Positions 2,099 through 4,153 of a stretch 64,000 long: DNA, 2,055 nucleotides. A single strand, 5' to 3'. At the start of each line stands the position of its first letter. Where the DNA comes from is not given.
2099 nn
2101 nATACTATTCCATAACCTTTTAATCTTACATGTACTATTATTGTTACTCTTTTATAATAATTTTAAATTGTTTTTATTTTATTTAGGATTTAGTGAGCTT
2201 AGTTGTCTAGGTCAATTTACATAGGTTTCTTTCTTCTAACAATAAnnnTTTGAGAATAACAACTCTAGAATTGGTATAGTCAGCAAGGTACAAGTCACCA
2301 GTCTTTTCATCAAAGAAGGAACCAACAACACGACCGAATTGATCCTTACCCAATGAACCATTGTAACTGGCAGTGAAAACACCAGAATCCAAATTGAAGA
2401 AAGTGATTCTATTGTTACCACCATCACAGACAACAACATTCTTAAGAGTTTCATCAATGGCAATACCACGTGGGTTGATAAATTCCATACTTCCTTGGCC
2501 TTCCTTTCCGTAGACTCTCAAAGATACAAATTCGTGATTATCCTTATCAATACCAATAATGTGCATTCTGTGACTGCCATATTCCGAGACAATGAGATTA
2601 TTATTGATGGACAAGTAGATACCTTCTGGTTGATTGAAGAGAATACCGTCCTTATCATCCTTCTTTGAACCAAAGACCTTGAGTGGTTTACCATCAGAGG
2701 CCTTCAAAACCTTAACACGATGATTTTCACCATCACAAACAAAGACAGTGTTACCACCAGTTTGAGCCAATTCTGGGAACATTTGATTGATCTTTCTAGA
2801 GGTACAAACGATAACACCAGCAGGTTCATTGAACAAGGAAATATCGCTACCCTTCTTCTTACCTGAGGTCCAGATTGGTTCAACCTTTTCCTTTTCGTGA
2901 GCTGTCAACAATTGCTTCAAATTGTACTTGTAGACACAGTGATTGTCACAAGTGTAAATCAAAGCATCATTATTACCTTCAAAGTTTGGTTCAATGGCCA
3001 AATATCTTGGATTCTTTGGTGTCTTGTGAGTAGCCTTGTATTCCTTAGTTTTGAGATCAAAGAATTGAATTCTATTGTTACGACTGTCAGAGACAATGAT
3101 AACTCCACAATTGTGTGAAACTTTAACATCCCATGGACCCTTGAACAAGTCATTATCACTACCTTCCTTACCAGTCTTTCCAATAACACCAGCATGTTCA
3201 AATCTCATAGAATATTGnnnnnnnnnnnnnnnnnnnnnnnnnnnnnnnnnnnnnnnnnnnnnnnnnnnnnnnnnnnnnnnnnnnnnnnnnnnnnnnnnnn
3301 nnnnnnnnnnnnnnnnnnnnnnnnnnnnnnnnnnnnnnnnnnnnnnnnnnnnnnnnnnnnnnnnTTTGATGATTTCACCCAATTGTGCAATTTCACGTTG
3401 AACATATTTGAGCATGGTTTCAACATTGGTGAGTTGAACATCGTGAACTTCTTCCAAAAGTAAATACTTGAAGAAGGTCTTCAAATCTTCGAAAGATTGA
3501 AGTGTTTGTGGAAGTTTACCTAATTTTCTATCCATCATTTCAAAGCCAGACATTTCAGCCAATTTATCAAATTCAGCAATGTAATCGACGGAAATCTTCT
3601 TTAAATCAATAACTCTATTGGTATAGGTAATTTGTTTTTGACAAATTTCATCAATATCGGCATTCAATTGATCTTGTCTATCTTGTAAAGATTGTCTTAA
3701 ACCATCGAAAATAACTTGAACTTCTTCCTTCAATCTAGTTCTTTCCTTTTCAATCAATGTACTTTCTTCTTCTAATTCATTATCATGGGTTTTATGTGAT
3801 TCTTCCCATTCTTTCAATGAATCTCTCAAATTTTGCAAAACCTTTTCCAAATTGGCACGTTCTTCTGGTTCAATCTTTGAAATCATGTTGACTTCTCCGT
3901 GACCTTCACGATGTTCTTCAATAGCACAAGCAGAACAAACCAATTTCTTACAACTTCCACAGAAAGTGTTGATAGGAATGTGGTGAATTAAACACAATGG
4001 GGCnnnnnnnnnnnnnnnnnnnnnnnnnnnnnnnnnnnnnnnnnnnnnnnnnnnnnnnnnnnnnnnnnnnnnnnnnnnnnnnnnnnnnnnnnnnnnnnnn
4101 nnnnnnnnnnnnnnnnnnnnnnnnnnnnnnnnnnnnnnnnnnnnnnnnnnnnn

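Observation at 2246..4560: RING-less B-box1/B-box2/coiled-coil/NHL protein (Brat/TRIM-NHL-like) in a protist-like genome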

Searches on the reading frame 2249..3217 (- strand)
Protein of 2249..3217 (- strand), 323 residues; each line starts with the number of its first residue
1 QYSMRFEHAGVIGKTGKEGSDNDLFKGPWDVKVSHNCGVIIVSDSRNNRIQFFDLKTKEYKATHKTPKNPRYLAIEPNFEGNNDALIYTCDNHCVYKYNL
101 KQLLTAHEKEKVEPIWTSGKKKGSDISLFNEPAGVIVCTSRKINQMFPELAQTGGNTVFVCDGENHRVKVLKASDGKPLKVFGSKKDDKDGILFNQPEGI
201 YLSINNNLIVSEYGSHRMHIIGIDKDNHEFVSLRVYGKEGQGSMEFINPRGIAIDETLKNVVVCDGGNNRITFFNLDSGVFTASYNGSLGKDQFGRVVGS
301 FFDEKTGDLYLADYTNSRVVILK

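Call 68: search_solved_structures(query=A7, max_evalue=0.01, show_alignments=1)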
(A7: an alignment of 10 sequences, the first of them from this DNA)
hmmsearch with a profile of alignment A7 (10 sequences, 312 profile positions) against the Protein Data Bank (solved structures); distinct sequences matched with E-value up to 0.01: 66 (the best 60 are shown).
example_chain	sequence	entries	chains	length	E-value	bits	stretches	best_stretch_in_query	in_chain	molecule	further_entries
8j72_A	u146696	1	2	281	1.1e-69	238.2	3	146-311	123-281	E3 ubiquitin-protein ligase TRIM71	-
6d69_A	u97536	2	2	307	2.7e-61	210.6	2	128-311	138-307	NHL Repeat Region of D. melanogaster Thin | Thin, isoform D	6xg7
7qrx_A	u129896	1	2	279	1.5e-54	188.4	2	145-311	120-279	E3 ubiquitin-protein ligase TRIM71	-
6fpt_A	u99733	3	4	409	1.1e-53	185.7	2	128-311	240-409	E3 ubiquitin-protein ligase TRIM71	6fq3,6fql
9jur_A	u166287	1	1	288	1e-51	179.2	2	145-311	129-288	E3 ubiquitin-protein ligase TRIM71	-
7b96_A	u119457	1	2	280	1e-39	139.7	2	128-311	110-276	Isoform 2 of Tripartite motif-containing protein 2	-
7qrv_A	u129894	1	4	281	1.2e-39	139.5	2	128-311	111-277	Tripartite motif-containing protein 2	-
7b2r_A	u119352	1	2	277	2.2e-39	138.6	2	128-311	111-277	Tripartite motif-containing protein 2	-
7qrw_A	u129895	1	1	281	8e-39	136.8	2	128-309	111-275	Isoform 4 of Tripartite motif-containing protein 3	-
6f0s_A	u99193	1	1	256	2.3e-29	105.7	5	127-216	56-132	Pizza6-SYW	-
5ex7_A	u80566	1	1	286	2.4e-28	102.4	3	219-312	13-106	Brain tumor protein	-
4zlr_A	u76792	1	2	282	2.5e-28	102.4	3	219-312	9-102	Brain tumor protein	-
1q7f_A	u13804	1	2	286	2.9e-28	102.1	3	218-312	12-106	brain tumor CG10719-PA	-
3ww9_A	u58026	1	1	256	4.5e-26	94.9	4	127-260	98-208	pizza6 protein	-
7zpw_A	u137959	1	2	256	8.1e-26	94.1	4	127-261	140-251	Pizza6-TSK-TSH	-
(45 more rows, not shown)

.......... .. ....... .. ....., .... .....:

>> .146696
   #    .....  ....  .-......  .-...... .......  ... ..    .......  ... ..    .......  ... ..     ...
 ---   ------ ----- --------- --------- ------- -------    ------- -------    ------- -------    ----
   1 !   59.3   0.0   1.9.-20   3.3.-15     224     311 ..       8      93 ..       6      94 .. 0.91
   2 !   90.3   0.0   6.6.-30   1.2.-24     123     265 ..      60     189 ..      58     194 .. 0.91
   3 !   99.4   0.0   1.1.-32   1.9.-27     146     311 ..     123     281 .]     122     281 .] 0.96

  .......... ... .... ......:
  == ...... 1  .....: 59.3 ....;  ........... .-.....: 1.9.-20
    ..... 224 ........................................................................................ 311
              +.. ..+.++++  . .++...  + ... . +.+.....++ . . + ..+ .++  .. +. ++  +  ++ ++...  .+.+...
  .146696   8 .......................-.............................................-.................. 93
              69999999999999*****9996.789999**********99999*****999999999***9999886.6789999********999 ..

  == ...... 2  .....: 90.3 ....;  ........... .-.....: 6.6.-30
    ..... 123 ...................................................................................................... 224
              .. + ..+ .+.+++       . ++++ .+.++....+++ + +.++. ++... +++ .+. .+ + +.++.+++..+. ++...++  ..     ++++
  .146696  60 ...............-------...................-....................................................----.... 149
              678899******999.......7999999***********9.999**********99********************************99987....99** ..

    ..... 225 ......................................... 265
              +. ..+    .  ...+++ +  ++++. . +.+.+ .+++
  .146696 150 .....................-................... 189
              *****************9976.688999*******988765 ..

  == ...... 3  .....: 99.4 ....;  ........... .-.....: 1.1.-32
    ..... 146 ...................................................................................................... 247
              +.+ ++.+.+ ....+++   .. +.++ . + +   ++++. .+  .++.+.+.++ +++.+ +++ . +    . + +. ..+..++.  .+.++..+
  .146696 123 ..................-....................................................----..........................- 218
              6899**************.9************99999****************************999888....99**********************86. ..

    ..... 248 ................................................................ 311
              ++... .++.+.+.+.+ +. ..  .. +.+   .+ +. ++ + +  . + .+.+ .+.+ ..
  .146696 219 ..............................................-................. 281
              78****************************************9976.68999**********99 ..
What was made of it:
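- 2249..3202 (-): Six-bladed NHL beta-propeller, residues 405-722. The family profile against TRIM71 gives 1.1e-69 (call 68).
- On Brat / NCL-1 subgroup: The family profile gives 2e-28 against 1e-69 (call 68).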

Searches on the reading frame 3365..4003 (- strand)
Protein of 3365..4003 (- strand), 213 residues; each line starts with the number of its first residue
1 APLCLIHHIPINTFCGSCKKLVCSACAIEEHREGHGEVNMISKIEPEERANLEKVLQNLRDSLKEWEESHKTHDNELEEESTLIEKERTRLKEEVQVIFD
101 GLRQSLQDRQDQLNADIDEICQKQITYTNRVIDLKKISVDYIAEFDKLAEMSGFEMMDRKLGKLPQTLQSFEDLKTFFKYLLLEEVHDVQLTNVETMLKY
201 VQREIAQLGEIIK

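Call 50: find_homologous_proteins(query=A5, max_evalue=0.001)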
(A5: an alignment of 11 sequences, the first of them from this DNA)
Query A5 (11 sequences): 2500 candidates shared short words with the query, none scored E <= 0.001.

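Call 51: search_solved_structures(query=A5, max_evalue=0.01, show_alignments=2)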
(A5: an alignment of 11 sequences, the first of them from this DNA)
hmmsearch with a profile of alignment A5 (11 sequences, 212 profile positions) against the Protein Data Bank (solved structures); distinct sequences matched with E-value up to 0.01: 24.
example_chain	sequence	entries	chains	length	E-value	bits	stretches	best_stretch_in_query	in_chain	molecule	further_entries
8amr_A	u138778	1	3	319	8.7e-12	48.7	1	3-135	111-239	Tripartite motif-containing protein 3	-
5eiu_A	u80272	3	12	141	8.2e-09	39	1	3-133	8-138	TRIM protein-E3 ligase Chimera | Tripartite motif-containing protein 5,Serine--tRNA ligase,Tripartite motif-containing prot | Tripartite motif-containing protei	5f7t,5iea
6qu1_A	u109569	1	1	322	3.8e-08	36.8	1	3-129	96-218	Transcription intermediary factor 1-beta,Transcription intermediary factor 1-beta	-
6h3a_A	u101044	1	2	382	1.1e-07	35.3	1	3-128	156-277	Transcription intermediary factor 1-beta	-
7z36_A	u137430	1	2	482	1.6e-07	34.8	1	3-128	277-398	Endolysin,Transcription intermediary factor 1-beta,Isoform 2 of Transcription intermediary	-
5va4_A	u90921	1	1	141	2.4e-07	34.3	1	3-131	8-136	TRIM5/cyclophilin A V4 fusion protein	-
6qaj_A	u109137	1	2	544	3.1e-07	33.9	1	3-128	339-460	Endolysin,Transcription intermediary factor 1-beta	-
5w9a_A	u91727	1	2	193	1.9e-06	31.3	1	3-99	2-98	Tripartite motif-containing protein 5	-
5k3q_A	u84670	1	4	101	3.1e-06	30.6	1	3-61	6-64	Tripartite motif-containing protein 5,Tripartite motif-containing protein 5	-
7xyy_A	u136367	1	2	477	4.3e-06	30.1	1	3-119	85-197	Tripartite motif-containing protein 72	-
2dja_A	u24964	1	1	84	5e-06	29.9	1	3-60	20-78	Midline-2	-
7xv2_A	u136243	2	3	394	5.1e-06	29.9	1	3-119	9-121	Tripartite motif-containing protein 72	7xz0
2dq5_A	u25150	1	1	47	5.3e-06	29.8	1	3-40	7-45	Midline-1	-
7xyz_A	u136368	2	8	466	7e-06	29.4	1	3-119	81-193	Tripartite motif-containing protein 72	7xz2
7xz1_A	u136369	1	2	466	8e-06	29.2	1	3-119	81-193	Tripartite motif-containing protein 72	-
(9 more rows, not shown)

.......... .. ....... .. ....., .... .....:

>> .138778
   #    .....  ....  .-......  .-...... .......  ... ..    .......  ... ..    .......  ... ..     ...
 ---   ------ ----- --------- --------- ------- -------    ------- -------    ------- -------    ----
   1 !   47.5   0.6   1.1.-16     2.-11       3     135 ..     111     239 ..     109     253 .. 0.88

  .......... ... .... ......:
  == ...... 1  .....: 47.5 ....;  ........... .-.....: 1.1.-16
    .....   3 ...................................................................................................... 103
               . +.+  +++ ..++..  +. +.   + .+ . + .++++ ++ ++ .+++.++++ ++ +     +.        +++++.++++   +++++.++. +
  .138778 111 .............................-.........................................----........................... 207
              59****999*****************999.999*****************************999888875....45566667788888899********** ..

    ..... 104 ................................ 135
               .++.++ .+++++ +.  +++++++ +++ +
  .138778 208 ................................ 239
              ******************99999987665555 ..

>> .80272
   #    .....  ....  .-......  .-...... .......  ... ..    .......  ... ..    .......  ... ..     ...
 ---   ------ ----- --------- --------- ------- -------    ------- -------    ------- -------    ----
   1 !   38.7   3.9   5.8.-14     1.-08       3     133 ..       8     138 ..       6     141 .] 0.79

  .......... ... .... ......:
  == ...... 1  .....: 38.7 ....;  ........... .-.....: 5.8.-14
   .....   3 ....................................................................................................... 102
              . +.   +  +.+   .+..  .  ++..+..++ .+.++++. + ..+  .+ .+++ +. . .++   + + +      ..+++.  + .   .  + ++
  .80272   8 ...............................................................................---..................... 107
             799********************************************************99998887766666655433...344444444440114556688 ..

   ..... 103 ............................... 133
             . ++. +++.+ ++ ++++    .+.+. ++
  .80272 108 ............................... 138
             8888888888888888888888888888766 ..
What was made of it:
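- On TRIM / RBCC (tripartite motif) family: The family profile aligns through 133 positions of the TRIM3 B-box/coiled-coil structure at 8.7e-12, and also with TRIM5, TRIM28 and TRIM72 (call 51).
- The best is the TRIM-NHL member TRIM3, at 8.7e-12 over 133 positions (call 51). TRIM3 is best for the B-box/coiled-coil part (call 51).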

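Call 52: find_homologous_proteins(query=window:3365-4003:-, max_evalue=1)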
Query seq(213 aa): 254 candidates shared short words with the query, none scored E <= 1.
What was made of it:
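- Tried and rejected: The B-box2/coiled-coil region, searched as a family alignment and as a single sequence, returned nothing, not even the known orthologues (calls 50, 52).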
